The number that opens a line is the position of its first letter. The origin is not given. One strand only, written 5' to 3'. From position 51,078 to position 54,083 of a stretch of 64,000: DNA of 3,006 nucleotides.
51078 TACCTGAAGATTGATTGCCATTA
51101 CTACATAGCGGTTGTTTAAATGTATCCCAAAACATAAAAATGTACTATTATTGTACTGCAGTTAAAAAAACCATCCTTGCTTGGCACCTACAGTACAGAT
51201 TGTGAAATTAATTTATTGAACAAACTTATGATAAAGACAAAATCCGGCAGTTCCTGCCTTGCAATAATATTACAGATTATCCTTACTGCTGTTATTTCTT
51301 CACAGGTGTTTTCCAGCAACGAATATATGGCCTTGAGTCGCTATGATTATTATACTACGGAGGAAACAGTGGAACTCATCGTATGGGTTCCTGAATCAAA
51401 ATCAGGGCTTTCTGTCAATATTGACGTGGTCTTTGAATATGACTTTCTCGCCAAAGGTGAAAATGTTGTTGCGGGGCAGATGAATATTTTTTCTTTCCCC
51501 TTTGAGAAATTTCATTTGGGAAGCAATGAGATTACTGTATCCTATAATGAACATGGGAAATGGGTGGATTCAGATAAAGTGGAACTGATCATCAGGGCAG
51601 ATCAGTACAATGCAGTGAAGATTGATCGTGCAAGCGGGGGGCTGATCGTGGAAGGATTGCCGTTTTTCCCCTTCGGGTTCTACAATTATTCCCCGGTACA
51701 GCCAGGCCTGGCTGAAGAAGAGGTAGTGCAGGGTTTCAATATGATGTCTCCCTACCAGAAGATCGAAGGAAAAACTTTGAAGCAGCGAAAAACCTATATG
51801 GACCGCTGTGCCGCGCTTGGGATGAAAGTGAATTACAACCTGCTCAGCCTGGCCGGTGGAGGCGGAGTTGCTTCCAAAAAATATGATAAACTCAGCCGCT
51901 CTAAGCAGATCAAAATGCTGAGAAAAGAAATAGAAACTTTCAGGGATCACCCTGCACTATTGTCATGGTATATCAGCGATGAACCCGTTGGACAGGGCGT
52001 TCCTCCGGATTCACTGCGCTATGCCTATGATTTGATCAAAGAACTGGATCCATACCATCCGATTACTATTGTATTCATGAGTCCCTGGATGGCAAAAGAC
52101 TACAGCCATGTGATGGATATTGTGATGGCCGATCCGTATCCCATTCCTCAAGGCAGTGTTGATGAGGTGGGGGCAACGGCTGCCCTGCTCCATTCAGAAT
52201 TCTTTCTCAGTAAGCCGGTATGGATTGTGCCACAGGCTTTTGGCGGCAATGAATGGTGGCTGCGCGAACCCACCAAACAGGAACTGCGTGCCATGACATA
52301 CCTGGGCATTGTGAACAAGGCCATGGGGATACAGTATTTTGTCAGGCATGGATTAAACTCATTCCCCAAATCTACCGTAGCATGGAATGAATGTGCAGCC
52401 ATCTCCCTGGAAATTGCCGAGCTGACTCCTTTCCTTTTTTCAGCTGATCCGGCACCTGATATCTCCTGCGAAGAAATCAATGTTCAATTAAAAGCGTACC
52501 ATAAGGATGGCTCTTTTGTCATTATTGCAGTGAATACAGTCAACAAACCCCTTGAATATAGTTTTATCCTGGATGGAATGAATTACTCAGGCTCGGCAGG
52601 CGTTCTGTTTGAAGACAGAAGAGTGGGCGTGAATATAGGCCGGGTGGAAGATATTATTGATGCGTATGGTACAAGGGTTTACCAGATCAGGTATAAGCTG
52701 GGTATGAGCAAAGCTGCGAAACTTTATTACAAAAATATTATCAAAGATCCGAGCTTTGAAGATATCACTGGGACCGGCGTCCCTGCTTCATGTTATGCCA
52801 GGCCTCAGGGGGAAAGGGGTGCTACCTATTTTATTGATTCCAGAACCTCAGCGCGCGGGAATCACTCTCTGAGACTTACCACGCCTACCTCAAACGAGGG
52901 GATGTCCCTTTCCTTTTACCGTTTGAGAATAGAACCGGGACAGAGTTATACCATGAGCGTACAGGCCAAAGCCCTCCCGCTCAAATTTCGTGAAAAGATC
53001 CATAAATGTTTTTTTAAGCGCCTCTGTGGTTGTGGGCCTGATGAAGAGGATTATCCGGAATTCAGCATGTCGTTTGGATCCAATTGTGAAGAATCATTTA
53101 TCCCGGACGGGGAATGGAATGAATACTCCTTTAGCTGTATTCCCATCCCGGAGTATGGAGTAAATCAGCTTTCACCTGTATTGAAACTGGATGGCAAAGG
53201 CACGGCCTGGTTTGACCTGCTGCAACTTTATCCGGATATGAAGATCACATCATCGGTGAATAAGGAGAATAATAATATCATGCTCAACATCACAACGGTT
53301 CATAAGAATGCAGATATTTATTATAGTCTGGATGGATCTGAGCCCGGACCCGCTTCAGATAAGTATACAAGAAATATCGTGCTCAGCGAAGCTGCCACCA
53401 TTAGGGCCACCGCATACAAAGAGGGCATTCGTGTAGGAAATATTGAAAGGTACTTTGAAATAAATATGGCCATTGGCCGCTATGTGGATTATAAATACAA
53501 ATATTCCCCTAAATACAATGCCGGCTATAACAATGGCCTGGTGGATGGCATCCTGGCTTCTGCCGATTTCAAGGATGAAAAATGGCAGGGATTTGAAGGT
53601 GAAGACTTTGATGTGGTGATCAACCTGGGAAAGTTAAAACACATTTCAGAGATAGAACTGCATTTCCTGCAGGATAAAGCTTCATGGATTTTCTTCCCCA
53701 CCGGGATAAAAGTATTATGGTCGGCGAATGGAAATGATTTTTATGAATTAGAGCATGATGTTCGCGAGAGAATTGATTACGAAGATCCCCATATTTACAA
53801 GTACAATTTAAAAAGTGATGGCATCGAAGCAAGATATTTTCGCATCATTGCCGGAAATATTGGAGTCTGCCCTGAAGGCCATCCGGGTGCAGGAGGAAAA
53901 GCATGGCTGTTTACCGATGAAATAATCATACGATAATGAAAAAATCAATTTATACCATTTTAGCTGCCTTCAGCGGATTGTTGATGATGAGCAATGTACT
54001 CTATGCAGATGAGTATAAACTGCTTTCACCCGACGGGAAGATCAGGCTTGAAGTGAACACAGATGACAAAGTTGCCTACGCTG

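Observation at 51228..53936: A 902 aa multidomain GH-like protein with an SDEP motif may be an unclassified HexNAc-active hydrolase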

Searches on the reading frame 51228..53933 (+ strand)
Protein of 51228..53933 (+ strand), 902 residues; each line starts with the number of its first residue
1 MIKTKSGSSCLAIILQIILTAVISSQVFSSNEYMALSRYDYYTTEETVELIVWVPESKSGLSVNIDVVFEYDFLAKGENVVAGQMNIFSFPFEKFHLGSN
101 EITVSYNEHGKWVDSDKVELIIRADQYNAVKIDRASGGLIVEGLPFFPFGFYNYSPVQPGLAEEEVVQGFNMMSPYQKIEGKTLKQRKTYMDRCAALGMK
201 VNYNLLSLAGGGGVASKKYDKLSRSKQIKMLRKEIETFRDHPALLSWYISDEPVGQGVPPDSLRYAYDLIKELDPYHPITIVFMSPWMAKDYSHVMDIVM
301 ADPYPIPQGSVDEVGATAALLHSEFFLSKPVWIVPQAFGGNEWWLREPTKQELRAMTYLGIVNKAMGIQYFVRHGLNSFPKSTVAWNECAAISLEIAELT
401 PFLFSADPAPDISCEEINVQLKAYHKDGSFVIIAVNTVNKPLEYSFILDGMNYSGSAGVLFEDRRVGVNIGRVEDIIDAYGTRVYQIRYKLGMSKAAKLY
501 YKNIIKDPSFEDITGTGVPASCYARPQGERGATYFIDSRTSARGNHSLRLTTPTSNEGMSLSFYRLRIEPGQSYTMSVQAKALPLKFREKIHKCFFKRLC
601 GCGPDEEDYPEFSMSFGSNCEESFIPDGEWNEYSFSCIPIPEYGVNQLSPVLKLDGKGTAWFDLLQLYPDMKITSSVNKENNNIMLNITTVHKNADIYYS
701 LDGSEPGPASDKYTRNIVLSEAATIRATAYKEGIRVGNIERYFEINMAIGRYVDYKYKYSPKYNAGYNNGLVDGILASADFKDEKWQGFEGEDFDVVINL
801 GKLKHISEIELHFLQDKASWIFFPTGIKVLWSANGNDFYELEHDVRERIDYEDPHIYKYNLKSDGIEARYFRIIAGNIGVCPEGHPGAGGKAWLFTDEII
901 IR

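Call 3: search_protein_families(library=pfam, proteins=[window:51228-53933:+], max_evalue=0.01)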
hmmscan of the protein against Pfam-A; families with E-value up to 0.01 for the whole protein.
window:51228-53933:+ (902 aa): 4 families
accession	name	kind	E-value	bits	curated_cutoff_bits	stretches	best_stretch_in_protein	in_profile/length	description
PF13290.12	CHB_HEX_C_1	-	1.3e-11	44.7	22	1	682-735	8-61/67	Chitobiase/beta-hexosaminidase C-terminal domain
PF13287.12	Fn3_assoc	-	5.5e-11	42.8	23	1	687-733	2-48/59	Fn3 associated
PF00754.31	F5_F8_type_C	-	4.1e-06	27.4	28.2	1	782-875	22-112/127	F5/8 type C domain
PF02449.21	Glyco_hydro_42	-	0.0031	17.4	21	0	264-368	218-329/376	Beta-galactosidase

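Call 4: search_protein_families(library=ncbifam, proteins=[window:51228-53933:+], max_evalue=0.01)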
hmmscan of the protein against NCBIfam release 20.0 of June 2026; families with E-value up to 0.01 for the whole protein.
window:51228-53933:+ (902 aa): 1 family
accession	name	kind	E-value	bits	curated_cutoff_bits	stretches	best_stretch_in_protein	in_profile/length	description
NF007538.0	PRK10150.1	equivalog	0.0039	15.5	544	1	192-299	357-470/607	beta-glucuronidase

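Call 5: search_solved_structures(query=window:51228-53933:+, max_evalue=1, show_alignments=3)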
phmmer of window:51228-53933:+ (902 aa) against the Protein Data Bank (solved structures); distinct sequences matched with E-value up to 1: 13.
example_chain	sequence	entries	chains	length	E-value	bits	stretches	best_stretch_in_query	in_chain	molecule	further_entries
6q63_A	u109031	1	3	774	7e-20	73.9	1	670-901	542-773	Beta-hexosaminidase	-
6u7i_A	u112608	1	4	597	8.8e-05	23.9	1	189-304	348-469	Beta-glucuronidase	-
4jkm_A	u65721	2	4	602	0.0052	18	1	188-284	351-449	Beta-glucuronidase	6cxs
1bhg_A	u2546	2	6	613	0.015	16.5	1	209-304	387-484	BETA-GLUCURONIDASE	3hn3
9oro_A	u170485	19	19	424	0.048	14.8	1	226-283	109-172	Glycoside hydrolase family 158 | GH158(Pro)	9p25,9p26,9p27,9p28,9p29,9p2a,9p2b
4uni_A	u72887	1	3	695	0.11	13.7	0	268-353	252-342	BETA-GALACTOSIDASE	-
4uoq_A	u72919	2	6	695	0.11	13.7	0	268-353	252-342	BETA-GALACTOSIDASE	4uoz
4lx4_A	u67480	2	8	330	0.21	12.7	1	221-283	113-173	Endoglucanase(Endo-1,4-beta-glucanase)protein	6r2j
1cdb_A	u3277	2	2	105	0.24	12.5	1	191-241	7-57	CD2 | HUMAN CD2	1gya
1qa9_A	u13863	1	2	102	0.31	12.2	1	192-241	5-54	HUMAN CD2 PROTEIN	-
8ayr_A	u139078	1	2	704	0.32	12.1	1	668-733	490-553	Coagulation factor 5/8 type domain protein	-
5c70_A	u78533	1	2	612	0.62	11.2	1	221-301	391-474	Glucuronidase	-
1hnf_A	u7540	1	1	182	0.75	10.9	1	191-241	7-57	CD2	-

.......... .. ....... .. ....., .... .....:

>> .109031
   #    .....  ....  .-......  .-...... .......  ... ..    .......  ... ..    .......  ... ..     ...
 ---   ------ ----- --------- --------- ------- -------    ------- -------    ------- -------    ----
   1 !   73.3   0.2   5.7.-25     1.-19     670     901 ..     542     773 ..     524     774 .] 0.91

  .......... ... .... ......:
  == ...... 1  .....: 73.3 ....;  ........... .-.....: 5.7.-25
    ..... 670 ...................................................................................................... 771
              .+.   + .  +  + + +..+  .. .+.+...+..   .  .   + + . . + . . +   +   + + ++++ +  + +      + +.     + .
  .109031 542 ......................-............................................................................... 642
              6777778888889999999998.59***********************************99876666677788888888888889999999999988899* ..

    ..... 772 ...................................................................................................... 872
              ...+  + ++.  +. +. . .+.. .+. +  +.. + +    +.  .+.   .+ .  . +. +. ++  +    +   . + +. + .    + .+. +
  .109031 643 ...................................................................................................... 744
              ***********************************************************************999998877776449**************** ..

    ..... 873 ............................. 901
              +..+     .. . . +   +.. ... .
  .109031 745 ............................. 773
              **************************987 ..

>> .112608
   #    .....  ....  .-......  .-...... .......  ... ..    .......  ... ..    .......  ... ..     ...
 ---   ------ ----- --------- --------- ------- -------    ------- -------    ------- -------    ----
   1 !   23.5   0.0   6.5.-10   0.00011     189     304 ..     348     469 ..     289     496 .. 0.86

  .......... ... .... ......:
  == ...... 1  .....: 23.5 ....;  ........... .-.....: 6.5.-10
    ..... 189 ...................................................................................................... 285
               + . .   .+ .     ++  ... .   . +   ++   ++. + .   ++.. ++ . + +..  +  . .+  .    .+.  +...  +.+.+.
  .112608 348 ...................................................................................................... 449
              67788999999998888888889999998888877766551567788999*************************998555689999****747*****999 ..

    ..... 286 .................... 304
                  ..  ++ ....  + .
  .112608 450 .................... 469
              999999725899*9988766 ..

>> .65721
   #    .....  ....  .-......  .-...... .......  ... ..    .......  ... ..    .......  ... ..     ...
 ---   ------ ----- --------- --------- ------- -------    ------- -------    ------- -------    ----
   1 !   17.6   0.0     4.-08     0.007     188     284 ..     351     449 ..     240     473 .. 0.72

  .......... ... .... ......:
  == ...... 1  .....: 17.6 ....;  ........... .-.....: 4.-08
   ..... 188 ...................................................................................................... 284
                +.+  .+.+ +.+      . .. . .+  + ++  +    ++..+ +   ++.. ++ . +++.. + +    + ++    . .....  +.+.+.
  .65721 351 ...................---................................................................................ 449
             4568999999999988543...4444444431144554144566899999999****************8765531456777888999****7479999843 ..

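Call 8: search_solved_structures(query=A1, max_evalue=1, show_alignments=5)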
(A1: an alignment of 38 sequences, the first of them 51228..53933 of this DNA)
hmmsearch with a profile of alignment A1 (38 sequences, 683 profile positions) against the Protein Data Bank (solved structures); distinct sequences matched with E-value up to 1: 33.
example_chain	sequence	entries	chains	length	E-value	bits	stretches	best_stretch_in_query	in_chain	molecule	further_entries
1bhg_A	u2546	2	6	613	1.1e-05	27.1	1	212-297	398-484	BETA-GLUCURONIDASE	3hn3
9oro_A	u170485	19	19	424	1.8e-05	26.4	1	214-277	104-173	Glycoside hydrolase family 158 | GH158(Pro)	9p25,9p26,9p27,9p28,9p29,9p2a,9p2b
4jkm_A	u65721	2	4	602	1.9e-05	26.3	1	183-291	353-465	Beta-glucuronidase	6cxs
6u7i_A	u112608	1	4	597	6.4e-05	24.6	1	182-297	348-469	Beta-glucuronidase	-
4jkk_A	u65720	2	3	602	0.00018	23.1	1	215-297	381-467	Beta-glucuronidase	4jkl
5c70_A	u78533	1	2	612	0.00045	21.8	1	211-298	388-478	Glucuronidase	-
6pal_A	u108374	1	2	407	0.00046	21.7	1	196-309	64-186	Uncharacterized protein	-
5c71_A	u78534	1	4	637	0.0018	19.7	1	211-298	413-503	Glucuronidase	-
7pr6_AAA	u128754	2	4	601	0.0021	19.5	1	210-293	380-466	Beta-glucuronidase | Beta-D-glucuronidase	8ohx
6lem_B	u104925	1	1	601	0.0021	19.5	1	210-293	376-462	Beta-D-glucuronidase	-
4jhz_A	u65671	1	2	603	0.0021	19.5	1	210-293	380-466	Beta-glucuronidase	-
6lej_B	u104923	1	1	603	0.0021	19.5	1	210-293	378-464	Beta-D-glucuronidase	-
6leg_A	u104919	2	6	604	0.0021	19.5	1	210-293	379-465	Beta-D-glucuronidase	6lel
3k46_A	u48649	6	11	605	0.0021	19.5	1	210-293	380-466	Beta-glucuronidase | Beta-D-glucuronidase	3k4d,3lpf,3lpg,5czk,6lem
6lej_A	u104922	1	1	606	0.0021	19.5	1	210-293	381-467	Beta-D-glucuronidase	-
1gui_A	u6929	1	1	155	0.028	15.9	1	559-655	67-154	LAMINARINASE 16A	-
1k42_A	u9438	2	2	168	0.58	11.5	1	555-628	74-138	Xylanase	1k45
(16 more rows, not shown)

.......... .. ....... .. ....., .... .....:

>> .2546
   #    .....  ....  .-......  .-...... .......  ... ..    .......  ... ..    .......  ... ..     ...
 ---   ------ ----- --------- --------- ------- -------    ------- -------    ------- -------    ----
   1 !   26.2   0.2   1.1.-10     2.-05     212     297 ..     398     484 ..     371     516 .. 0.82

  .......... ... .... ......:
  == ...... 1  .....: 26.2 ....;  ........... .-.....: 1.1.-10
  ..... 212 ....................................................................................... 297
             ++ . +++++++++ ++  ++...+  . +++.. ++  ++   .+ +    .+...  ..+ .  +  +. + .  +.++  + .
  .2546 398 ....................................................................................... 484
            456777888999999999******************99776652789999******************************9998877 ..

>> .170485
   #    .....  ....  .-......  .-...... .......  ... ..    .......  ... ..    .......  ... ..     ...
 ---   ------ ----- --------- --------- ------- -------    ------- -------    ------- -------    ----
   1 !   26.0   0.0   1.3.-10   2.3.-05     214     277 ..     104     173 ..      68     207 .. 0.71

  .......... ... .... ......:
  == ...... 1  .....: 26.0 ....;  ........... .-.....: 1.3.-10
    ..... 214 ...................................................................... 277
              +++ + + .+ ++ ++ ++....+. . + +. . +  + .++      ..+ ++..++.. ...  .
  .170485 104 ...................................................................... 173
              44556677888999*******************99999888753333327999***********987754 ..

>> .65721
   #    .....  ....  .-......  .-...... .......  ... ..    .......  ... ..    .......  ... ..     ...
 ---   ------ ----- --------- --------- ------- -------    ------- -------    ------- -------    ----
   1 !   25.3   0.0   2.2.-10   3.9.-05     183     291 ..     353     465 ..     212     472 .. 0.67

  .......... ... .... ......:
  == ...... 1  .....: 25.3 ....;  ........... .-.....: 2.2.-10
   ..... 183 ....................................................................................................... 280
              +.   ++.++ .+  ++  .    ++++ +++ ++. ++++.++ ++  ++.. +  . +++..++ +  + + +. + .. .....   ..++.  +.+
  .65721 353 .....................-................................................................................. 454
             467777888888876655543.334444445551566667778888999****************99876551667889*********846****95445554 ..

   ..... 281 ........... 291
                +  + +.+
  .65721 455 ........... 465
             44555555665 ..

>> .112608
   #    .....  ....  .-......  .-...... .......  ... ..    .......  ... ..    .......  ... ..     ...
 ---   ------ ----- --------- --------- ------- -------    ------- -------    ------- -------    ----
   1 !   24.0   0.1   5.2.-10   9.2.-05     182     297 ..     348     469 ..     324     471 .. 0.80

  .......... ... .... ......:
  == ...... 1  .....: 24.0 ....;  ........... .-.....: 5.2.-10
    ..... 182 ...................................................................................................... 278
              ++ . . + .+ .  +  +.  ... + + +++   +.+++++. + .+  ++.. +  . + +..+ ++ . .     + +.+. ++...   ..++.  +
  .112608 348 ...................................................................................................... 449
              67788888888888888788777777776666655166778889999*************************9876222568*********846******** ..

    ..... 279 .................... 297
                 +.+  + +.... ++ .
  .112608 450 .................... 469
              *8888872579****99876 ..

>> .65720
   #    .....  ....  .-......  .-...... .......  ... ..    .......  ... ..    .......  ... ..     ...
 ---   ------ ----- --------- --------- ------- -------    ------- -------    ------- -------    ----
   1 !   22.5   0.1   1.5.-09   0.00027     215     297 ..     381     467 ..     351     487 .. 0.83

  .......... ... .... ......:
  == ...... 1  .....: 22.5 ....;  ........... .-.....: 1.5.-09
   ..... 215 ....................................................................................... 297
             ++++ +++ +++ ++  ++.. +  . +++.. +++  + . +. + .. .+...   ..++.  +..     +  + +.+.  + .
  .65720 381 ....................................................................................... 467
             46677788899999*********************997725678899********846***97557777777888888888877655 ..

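Call 19: predict_structure(alignment_id=A1)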
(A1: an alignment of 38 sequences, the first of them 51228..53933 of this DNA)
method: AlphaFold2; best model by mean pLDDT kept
length: 902 residues; sequences in the alignment: 38
mean_pLDDT: 86.9   pTM: 0.79
mean pLDDT of the five models: 86.9, 86.2, 85.7, 82.1, 80.6
residues with pLDDT >= 90: 516; 70-90: 283; 50-70: 80; < 50: 23
segments of 3 or more residues with pLDDT < 50: 1-7, 26-29, 589-594, 601-605
pLDDT, mean of each block of 10 residues (from residue 1): 45 78 53 93 94 92 95 94 93 94 96 95 92 96 95 76 91 86 89 93 89 70 86 95 95 88 93 97 94 97 89 97 95 84 74 97 96 66 86 96 92 94 93 97 94 92 93 96 93 71 92 84 90 94 93 93 90 94 73 51 61 93 94 91 80 95 96 82 87 94 91 92 91 91 73 80 60 60 74 89 88 86 90 93 73 81 86 92 83 84 80
secondary structure, 60 per line:
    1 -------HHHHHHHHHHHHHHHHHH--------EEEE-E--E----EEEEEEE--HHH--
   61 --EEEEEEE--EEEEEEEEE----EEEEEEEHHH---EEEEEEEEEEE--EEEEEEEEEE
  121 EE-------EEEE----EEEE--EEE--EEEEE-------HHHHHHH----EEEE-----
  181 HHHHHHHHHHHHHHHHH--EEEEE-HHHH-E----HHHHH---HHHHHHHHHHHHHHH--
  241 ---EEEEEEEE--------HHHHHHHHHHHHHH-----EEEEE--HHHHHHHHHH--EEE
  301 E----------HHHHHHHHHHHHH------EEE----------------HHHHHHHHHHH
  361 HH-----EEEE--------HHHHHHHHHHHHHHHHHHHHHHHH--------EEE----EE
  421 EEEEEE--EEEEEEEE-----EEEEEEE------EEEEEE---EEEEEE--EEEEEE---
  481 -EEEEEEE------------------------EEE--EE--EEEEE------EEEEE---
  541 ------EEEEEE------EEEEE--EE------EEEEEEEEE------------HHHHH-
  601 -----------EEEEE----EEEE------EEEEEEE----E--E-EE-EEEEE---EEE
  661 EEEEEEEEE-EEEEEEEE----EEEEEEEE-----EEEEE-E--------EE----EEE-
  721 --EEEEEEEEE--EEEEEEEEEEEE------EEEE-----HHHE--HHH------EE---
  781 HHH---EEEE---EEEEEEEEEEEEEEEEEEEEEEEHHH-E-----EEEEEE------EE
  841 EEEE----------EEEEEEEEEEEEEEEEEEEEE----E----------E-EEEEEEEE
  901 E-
elements in order (helices of 4 or more, strands of 3 or more residues): H8-25 E34-37 E47-53 E63-69 E72-80 E85-91 E98-108 E111-122 E130-133 E138-141 E144-146 E149-153 H161-167 E172-175 H181-197 E200-204 H206-209 H216-220 H224-238 E244-251 H260-273 E279-283 H286-295 E298-301 H312-324 E331-333 H350-362 E368-371 H380-403 E412-414 E419-426 E429-436 E442-448 E455-460 E464-469 E472-477 E482-488 E513-515 E522-526 E533-537 E547-552 E559-563 E574-582 H595-599 E612-616 E621-624 E631-637 E650-654 E658-669 E671-678 E683-690 E696-700 E717-719 E723-731 E734-745 E752-755 E787-790 E794-816 E827-832 E839-844 E855-875 E893-901
